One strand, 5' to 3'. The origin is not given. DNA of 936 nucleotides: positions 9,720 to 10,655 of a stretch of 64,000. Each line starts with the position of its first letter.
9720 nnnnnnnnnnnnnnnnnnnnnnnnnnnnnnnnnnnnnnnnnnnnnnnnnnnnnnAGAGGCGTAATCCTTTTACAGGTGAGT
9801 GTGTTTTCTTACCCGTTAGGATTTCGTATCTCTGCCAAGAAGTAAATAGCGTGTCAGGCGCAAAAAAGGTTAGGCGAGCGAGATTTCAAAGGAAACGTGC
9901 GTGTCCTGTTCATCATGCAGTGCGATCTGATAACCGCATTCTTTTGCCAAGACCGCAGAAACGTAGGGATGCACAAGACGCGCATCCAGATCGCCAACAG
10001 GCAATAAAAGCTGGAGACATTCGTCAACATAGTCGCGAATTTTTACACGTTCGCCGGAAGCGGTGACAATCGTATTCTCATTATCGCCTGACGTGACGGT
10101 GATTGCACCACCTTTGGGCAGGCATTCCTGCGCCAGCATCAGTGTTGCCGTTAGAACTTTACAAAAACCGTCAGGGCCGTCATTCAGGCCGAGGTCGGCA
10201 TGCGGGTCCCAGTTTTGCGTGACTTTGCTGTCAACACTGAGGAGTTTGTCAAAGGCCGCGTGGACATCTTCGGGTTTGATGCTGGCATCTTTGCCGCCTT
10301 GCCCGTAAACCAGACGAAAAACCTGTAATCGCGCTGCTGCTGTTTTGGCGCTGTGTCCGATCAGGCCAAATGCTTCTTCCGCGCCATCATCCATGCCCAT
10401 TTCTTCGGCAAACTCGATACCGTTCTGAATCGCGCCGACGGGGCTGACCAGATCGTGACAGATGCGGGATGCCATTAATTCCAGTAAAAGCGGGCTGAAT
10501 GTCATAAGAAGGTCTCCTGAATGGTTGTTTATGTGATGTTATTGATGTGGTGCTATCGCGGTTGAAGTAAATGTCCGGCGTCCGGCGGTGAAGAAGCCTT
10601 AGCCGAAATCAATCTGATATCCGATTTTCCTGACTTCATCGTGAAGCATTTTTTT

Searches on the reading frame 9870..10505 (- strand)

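Call 103: search_protein_families(library=pfam, proteins=[window:9870-10505:-], max_evalue=0.00001)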
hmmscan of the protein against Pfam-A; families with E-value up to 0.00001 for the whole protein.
window:9870-10505:- (211 aa): 1 family
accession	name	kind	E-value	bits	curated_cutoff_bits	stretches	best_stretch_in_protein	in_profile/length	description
PF10090.15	HPTransfase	-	9e-19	67.9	22.9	1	80-201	3-122/123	Histidine phosphotransferase C-terminal domain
